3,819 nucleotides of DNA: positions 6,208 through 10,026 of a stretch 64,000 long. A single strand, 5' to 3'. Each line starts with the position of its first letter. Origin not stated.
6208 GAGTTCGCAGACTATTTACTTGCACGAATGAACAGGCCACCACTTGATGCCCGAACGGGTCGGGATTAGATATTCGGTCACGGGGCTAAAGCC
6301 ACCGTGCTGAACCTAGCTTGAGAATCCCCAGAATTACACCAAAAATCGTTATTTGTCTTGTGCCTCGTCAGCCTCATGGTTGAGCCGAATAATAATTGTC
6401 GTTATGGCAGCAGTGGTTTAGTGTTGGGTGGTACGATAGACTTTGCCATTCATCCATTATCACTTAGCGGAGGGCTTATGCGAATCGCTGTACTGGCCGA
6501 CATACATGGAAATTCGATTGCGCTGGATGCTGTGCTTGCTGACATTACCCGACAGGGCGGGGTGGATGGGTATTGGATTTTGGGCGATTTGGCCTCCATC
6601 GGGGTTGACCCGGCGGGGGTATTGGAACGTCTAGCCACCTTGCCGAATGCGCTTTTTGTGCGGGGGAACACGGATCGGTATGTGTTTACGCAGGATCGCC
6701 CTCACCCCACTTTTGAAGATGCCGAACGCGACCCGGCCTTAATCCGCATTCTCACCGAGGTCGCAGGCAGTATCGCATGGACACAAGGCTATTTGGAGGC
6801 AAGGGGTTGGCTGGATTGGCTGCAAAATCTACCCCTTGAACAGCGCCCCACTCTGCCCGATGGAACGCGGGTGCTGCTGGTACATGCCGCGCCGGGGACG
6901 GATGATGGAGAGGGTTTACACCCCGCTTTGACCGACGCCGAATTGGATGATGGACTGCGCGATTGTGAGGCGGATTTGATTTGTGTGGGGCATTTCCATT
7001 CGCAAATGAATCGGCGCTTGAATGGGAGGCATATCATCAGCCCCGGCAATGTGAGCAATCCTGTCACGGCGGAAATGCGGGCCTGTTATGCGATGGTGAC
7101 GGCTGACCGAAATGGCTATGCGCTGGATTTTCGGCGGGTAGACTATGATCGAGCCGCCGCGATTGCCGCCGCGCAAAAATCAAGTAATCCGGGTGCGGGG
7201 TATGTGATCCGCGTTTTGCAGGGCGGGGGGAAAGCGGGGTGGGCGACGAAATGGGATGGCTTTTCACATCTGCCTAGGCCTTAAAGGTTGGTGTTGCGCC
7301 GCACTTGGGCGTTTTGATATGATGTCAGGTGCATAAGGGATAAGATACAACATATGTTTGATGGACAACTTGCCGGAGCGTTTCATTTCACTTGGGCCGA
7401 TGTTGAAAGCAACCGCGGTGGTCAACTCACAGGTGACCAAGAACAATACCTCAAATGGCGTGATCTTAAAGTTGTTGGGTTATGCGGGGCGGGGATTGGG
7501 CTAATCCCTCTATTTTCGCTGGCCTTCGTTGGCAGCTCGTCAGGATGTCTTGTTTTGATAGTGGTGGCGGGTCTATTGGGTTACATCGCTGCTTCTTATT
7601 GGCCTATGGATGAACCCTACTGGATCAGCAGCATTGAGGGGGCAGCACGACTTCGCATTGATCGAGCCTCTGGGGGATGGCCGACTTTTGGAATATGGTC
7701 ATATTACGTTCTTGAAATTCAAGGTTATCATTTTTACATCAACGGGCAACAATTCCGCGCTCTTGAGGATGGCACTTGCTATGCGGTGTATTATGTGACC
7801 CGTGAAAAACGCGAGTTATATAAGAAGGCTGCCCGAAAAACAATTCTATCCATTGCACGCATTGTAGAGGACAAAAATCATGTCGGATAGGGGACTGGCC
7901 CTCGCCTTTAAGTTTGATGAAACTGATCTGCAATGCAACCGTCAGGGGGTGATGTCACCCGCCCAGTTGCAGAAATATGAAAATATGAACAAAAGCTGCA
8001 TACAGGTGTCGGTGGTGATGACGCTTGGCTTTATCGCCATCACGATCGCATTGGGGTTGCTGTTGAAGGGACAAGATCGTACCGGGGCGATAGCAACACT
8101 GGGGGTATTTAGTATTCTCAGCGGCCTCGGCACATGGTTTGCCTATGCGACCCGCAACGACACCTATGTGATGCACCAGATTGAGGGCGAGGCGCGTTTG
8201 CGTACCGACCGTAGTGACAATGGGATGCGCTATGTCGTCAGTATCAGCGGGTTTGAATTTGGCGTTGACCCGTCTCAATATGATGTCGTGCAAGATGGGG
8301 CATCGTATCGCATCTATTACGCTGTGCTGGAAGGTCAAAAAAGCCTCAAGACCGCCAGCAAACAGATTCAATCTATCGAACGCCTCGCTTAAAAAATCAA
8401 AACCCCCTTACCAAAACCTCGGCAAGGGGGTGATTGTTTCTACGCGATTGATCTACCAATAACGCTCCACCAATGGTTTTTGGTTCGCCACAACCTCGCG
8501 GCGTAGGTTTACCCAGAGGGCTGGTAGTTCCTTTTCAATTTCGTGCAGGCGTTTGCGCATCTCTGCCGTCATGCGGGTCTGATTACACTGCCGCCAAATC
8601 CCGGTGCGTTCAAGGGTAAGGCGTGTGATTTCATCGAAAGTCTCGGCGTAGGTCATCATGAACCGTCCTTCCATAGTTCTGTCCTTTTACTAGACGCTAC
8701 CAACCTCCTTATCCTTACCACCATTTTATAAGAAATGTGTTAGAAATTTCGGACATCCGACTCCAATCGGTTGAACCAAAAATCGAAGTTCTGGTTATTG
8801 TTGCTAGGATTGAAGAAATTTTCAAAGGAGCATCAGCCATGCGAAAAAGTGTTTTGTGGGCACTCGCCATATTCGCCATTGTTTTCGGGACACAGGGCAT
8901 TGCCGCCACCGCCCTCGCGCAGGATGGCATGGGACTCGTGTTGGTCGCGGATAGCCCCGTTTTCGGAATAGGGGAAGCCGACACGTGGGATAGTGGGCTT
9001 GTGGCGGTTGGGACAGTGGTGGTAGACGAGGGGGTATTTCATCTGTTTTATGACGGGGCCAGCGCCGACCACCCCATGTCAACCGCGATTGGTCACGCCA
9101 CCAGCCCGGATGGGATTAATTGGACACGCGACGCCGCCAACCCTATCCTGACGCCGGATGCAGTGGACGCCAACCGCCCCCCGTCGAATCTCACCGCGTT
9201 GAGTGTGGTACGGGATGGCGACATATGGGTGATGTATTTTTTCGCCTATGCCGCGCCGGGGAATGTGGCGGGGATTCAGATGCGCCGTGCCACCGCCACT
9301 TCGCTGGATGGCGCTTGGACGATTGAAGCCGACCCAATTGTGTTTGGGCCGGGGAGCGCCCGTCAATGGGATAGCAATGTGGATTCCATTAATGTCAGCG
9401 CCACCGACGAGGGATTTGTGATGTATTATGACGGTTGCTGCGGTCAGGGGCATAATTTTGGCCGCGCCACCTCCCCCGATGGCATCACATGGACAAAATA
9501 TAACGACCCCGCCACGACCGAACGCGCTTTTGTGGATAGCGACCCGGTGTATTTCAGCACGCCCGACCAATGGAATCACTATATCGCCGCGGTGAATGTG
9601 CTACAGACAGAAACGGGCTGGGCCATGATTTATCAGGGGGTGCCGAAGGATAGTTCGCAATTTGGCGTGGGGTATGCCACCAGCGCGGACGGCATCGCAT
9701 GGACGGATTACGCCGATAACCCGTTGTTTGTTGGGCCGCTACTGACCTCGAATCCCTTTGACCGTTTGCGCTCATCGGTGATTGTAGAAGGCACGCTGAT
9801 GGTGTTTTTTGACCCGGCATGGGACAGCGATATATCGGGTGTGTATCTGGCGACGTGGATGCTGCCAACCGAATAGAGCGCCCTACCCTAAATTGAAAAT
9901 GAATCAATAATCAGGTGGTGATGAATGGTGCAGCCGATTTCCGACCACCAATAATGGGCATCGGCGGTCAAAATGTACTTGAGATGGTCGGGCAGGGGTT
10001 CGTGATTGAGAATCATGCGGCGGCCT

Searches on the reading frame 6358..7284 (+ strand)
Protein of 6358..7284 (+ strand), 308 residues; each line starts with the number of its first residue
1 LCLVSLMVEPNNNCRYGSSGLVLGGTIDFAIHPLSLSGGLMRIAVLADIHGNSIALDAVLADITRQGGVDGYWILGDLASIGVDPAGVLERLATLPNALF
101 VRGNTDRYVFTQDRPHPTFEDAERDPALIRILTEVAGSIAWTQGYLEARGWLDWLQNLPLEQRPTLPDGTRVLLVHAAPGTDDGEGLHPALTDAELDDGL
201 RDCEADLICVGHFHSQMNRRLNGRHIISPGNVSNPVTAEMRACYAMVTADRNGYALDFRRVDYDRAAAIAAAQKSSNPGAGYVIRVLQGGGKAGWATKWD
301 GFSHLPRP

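Call 89: search_protein_families(library=pfam, proteins=[window:6358-7284:+], max_evalue=0.0001)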
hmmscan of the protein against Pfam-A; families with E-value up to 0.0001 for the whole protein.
window:6358-7284:+ (308 aa): 2 families
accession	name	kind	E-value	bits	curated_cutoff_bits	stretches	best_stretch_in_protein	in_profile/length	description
PF12850.12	Metallophos_2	-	8.2e-16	58.8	27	1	41-250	1-152/154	Calcineurin-like phosphoesterase superfamily domain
PF00149.33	Metallophos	-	2e-14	54.9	21.5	1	41-215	1-190/191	Calcineurin-like phosphoesterase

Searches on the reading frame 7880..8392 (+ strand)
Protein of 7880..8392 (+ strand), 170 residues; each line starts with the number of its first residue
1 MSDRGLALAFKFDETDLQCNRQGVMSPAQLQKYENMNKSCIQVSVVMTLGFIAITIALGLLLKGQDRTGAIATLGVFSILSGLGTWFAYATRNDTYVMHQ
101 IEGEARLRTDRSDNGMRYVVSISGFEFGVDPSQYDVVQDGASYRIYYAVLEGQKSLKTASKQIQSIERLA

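Call 5: search_protein_families(library=pfam, proteins=[window:7880-8392:+], max_evalue=1)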
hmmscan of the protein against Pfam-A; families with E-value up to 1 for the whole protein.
window:7880-8392:+ (170 aa): 6 families
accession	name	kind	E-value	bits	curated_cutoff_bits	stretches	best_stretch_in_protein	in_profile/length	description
PF13347.12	MFS_2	-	0.0071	15.4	27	1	42-97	141-199/427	MFS/sugar transport protein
PF02322.20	Cyt_bd_oxida_II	-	0.0085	15.9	35.6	1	51-117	125-195/302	Cytochrome bd terminal oxidase subunit II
PF13567.11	DUF4131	-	0.022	14.9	31.6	1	43-120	5-88/165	Domain of unknown function (DUF4131)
PF19858.4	OxRdtase_C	-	0.036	13.9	26.3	1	40-100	41-102/163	Bacterial oxidoreductases, C-terminal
PF09991.14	DUF2232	-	0.058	13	27.8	1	43-106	59-123/290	Predicted membrane protein (DUF2232)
PF20712.2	CyanoTRADDas_TM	-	0.23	12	24.3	1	45-75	15-46/68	Cyanobacterial TRADD-N associated 2-Transmembrane domain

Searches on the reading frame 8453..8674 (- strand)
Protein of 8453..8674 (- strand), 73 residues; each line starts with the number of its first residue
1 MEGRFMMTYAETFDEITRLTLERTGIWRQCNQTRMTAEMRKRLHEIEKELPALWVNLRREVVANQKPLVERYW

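Call 5: search_protein_families(library=pfam, proteins=[window:8453-8674:-], max_evalue=1)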
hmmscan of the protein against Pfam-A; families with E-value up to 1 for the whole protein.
window:8453-8674:- (73 aa): 1 family
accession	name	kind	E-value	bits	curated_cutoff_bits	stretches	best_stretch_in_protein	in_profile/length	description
PF10944.13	DUF2630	-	0.0021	18.9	27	1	11-59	4-53/80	Protein of unknown function (DUF2630)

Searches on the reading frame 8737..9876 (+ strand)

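Call 5: search_protein_families(library=pfam, proteins=[window:8737-9876:+], max_evalue=1)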
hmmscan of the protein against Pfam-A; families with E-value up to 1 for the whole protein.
window:8737-9876:+ (379 aa): 2 families
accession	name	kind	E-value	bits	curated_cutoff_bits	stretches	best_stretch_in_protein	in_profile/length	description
PF00251.26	Glyco_hydro_32N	-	0.0072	16.4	22.1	1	95-168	16-86/307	Glycosyl hydrolases family 32 N-terminal domain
PF04041.19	Glyco_hydro_130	-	0.055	12.8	26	1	111-314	62-248/320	beta-1,4-mannooligosaccharide phosphorylase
